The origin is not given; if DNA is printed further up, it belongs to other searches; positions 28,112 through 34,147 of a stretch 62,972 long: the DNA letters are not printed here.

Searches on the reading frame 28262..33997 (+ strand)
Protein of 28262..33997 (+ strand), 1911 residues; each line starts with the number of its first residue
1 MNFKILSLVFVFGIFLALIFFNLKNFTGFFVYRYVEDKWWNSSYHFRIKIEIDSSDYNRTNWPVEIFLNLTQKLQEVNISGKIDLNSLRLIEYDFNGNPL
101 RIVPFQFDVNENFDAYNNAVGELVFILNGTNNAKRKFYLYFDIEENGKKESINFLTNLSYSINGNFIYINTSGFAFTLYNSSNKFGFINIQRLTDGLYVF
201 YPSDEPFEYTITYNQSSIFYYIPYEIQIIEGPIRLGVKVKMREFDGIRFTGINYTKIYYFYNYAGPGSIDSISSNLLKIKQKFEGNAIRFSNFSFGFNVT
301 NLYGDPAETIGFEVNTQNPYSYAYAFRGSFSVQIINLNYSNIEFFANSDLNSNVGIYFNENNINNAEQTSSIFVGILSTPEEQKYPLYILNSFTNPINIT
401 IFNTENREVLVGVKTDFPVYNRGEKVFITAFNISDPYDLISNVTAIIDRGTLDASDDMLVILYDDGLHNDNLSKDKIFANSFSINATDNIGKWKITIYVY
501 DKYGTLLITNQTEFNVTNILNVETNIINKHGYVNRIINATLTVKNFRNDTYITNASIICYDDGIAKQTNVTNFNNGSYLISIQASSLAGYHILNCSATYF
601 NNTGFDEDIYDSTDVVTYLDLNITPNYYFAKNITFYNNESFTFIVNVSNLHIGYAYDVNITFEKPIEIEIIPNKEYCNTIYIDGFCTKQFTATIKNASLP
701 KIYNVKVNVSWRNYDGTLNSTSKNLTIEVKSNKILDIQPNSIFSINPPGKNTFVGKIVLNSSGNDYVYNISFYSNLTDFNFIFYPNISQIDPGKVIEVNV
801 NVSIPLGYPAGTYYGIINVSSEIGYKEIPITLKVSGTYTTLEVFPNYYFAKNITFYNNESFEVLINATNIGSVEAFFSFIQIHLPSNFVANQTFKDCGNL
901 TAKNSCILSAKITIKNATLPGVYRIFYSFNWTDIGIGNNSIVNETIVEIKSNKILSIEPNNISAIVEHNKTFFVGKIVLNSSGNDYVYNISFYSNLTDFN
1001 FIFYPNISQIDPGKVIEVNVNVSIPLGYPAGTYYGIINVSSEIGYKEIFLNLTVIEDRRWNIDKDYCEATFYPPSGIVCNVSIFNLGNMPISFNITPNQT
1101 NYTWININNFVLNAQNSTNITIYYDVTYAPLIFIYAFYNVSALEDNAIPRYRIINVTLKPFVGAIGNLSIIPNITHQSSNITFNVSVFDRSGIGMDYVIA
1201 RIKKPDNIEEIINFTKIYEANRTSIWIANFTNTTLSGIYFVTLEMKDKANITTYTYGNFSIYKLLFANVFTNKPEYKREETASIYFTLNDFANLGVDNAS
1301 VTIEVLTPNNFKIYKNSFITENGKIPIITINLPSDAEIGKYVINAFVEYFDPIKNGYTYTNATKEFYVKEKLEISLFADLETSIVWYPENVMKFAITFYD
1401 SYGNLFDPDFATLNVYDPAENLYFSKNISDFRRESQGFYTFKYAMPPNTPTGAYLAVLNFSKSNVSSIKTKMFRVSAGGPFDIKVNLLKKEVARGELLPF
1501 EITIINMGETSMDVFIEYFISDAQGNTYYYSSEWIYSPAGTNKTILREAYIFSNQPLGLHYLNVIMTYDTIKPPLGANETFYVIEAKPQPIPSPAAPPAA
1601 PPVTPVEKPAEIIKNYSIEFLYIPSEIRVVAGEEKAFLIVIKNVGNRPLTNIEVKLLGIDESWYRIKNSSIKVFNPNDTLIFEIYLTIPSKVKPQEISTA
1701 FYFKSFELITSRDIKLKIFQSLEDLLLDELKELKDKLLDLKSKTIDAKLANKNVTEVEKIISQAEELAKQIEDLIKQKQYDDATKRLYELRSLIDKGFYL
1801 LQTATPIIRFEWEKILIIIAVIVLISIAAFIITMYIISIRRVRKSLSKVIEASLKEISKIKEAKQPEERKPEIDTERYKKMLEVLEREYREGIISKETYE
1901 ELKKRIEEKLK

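Call 9: search_protein_families(library=pfam, proteins=[window:28262-33997:+], max_evalue=0.01)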
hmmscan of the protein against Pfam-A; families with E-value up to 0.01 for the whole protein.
window:28262-33997:+ (1911 aa): 2 families
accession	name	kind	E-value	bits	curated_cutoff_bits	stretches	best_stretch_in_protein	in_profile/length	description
PF01835.25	MG2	-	1.2e-12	48.4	32.8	2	1269-1353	4-81/96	MG2 domain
PF10633.15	NPCBM_assoc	-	1.3e-08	35.3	24.4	0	1630-1693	2-65/78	NPCBM-associated, NEW3 domain of alpha-galactosidase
